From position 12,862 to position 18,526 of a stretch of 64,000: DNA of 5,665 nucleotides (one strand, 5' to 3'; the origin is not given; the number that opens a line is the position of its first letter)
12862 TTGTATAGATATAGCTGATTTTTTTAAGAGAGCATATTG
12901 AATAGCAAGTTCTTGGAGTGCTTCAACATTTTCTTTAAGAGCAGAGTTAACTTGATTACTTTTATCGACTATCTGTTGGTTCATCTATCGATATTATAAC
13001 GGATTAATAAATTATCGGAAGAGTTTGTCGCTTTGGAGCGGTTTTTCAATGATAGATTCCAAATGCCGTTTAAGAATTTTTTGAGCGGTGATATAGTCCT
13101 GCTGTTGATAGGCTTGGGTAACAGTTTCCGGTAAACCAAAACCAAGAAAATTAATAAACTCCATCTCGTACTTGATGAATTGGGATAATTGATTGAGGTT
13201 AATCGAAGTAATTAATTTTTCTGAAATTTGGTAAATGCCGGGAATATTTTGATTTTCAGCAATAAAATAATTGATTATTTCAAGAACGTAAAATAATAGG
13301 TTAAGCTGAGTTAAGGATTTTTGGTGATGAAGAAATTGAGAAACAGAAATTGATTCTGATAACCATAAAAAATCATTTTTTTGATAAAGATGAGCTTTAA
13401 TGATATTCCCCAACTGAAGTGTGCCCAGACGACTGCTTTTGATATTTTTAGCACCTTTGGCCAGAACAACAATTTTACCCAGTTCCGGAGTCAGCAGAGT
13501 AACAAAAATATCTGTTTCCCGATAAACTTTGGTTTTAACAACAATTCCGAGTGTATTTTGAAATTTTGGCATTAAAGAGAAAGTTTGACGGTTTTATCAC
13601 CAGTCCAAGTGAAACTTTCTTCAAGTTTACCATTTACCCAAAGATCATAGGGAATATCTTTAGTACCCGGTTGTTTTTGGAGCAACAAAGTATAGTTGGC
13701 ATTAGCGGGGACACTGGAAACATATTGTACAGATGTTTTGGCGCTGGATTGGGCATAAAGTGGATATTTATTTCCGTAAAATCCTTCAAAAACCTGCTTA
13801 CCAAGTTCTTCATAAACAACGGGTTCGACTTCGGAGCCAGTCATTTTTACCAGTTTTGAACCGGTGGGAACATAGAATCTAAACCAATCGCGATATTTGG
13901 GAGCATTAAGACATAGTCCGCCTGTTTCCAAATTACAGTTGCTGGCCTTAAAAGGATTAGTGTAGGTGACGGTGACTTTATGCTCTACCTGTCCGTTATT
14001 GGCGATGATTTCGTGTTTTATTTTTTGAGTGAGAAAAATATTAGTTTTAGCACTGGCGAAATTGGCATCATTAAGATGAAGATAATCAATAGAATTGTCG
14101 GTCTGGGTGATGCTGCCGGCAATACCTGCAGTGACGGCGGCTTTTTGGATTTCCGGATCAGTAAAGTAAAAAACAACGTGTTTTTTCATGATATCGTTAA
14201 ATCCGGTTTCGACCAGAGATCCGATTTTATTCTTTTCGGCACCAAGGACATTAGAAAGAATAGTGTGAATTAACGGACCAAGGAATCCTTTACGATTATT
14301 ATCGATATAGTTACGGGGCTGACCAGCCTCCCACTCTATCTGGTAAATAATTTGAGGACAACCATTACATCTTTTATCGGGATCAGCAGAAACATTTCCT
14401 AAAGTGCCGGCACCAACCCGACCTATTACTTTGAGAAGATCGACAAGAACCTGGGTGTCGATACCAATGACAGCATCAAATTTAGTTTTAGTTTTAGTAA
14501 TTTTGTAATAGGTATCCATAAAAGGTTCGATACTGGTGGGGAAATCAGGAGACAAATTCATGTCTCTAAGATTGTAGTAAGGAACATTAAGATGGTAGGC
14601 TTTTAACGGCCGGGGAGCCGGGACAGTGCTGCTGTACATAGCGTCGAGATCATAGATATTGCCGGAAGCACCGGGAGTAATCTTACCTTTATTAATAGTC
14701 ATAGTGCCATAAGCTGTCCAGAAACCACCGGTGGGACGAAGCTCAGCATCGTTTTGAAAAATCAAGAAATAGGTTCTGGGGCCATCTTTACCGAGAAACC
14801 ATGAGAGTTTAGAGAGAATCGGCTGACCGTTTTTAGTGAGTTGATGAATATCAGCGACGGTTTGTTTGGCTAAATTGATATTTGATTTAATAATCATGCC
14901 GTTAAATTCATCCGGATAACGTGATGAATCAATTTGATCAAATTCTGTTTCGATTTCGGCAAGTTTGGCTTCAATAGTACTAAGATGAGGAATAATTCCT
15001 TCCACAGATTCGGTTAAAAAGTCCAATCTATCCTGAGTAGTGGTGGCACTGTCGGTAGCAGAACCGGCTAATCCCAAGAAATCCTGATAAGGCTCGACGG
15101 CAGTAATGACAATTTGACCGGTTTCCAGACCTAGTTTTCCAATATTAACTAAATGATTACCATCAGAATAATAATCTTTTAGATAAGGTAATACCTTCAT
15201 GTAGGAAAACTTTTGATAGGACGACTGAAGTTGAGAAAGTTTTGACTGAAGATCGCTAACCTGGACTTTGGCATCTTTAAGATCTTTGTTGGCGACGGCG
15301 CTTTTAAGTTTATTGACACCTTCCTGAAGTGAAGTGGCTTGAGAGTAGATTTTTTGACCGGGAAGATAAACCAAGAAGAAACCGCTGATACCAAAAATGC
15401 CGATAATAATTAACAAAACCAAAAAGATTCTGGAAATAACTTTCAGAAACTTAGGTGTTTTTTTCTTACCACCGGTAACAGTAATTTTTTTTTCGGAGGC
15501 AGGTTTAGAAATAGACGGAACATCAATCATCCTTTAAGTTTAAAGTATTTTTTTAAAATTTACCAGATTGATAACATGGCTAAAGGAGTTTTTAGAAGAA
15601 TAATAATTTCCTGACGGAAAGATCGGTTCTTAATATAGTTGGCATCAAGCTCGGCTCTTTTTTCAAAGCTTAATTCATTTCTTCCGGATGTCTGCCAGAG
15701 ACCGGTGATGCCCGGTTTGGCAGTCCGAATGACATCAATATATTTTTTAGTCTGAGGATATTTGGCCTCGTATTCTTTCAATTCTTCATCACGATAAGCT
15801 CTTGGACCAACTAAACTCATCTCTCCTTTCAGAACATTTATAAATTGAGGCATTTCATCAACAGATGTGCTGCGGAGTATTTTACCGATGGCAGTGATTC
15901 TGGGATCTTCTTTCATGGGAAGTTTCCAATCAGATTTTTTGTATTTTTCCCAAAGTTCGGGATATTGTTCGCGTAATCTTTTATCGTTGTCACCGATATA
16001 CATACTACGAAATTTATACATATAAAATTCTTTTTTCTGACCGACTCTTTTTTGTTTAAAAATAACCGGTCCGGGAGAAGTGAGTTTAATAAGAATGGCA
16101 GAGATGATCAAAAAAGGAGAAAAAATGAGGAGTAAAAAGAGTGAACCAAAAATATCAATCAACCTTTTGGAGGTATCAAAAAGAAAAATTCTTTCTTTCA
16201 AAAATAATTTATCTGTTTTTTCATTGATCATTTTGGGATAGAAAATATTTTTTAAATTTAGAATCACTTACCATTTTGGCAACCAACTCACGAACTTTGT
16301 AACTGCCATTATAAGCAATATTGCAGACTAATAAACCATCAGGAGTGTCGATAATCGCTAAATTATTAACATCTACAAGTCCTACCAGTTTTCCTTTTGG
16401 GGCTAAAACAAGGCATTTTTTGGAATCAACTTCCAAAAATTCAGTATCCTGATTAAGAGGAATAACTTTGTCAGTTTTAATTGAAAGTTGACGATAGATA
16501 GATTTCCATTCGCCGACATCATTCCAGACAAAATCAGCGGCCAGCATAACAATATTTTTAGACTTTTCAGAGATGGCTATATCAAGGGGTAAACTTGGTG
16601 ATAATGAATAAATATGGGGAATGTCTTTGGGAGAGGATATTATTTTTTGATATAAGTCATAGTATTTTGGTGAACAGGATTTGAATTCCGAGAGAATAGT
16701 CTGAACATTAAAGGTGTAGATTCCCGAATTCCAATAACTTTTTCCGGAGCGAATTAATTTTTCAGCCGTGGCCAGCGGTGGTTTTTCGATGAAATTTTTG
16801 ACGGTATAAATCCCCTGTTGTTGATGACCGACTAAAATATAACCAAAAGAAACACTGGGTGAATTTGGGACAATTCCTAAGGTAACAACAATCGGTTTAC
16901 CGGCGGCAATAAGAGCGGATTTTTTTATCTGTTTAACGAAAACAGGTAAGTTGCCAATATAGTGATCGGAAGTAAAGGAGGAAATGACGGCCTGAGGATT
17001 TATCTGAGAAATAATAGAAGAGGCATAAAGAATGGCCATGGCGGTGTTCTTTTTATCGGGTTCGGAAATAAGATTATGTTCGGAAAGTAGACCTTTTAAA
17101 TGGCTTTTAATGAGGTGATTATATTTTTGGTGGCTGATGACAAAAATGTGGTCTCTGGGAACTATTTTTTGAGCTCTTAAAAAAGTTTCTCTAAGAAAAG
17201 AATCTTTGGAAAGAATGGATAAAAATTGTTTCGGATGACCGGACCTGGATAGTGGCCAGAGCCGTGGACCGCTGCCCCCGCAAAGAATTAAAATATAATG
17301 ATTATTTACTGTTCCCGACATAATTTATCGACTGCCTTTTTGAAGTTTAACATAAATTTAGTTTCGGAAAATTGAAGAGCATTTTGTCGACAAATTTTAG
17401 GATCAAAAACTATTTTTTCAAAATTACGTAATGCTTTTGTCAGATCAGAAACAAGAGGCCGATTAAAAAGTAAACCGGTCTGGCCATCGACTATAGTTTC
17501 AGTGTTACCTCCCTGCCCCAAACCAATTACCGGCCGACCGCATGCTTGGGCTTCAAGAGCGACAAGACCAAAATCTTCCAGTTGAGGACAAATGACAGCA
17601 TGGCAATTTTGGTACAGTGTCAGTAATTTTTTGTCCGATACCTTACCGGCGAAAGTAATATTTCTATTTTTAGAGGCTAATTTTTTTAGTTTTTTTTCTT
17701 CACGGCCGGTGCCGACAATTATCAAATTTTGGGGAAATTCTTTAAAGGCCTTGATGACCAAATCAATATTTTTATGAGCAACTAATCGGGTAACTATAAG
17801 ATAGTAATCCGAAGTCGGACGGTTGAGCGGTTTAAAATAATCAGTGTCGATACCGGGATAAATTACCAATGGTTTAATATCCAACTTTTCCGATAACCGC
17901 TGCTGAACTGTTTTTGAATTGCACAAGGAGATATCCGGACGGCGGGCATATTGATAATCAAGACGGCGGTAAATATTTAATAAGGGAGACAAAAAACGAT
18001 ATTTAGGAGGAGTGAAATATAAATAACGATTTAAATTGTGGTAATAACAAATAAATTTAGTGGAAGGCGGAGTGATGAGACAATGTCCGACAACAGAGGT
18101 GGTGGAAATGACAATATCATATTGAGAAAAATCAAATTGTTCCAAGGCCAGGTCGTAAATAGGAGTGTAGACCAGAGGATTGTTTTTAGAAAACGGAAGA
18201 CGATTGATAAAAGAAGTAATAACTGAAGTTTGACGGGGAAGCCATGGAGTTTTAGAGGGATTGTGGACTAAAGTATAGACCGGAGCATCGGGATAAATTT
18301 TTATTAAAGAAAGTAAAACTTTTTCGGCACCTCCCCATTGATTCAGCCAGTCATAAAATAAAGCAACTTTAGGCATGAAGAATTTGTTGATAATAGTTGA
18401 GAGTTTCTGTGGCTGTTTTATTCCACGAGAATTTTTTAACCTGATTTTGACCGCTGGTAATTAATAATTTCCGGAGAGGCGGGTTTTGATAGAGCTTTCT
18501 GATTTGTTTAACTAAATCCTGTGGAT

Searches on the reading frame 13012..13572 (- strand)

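Call 13: search_protein_families(library=pfam, proteins=[window:13012-13572:-], max_evalue=0.001)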
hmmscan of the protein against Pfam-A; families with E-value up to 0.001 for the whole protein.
window:13012-13572:- (186 aa): 2 families
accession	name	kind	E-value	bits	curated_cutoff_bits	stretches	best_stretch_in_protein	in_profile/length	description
PF11967.14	RecO_N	-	2.5e-15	56.7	27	1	6-74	5-74/80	Recombination protein O N terminal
PF02565.21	RecO_C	-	0.00028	21.1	22.1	1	87-147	4-66/157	Recombination protein O C terminal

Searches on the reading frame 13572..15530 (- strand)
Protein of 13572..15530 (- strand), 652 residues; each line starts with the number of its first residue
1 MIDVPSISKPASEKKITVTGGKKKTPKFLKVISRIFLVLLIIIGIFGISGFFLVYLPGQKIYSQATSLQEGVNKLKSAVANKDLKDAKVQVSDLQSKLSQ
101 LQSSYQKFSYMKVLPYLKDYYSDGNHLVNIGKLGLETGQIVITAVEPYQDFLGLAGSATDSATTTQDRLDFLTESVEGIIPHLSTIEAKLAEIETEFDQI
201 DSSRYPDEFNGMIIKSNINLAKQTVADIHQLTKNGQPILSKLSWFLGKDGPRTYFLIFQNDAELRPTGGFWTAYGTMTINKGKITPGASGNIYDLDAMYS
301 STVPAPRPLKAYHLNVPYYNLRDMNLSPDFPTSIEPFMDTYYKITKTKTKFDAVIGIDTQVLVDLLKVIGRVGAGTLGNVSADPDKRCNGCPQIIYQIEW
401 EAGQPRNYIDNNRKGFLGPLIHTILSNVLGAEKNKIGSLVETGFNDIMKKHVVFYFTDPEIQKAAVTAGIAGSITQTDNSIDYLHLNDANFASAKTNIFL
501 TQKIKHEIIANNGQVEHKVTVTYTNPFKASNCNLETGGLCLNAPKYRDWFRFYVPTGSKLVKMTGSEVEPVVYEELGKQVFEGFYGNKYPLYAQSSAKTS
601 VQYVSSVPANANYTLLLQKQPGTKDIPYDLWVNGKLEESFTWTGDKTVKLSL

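Call 13: search_protein_families(library=pfam, proteins=[window:13572-15530:-], max_evalue=0.001)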
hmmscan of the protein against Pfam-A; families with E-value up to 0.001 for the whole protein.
window:13572-15530:- (652 aa): 1 family
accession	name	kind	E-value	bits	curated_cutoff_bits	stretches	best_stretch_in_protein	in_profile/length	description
PF13196.11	DUF4012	-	7.9e-25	88.5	28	1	249-374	1-124/144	Protein of unknown function (DUF4012)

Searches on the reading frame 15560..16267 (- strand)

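Call 13: search_protein_families(library=pfam, proteins=[window:15560-16267:-], max_evalue=0.001)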
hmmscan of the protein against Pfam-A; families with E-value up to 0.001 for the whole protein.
window:15560-16267:- (235 aa): 1 family
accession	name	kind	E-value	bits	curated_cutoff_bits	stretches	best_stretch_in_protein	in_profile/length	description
PF02397.22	Bac_transf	-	1.2e-59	201.3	27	1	34-232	1-178/179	Bacterial sugar transferase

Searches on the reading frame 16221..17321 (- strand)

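Call 13: search_protein_families(library=pfam, proteins=[window:16221-17321:-], max_evalue=0.001)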
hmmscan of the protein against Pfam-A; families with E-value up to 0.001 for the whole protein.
window:16221-17321:- (366 aa): 2 families
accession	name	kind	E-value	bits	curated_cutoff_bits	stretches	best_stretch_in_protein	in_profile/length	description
PF00483.29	NTP_transferase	-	1.1e-34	120.5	21.2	1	11-278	3-238/245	Nucleotidyl transferase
PF22640.1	ManC_GMP_beta-helix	-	9.6e-08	32.3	27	1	296-349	4-54/55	MannoseP isomerase/GMP-like beta-helix domain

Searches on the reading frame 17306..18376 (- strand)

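Call 13: search_protein_families(library=pfam, proteins=[window:17306-18376:-], max_evalue=0.001)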
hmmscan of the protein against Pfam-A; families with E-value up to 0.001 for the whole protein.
window:17306-18376:- (356 aa): 4 families
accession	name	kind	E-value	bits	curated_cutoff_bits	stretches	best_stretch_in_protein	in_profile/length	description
PF00534.26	Glycos_transf_1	-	1.9e-31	109.4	26.4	1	181-332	7-168/172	Glycosyl transferases group 1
PF13692.12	Glyco_trans_1_4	-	3e-22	79.9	27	1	193-317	5-137/142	Glycosyl transferases group 1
PF13439.12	Glyco_transf_4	-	3.6e-12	47.1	28.5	1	14-179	1-169/170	Glycosyltransferase Family 4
PF20706.3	GT4-conflict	-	6e-06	25.9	26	1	157-298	161-323/385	Family 4 Glycosyltransferase in conflict systems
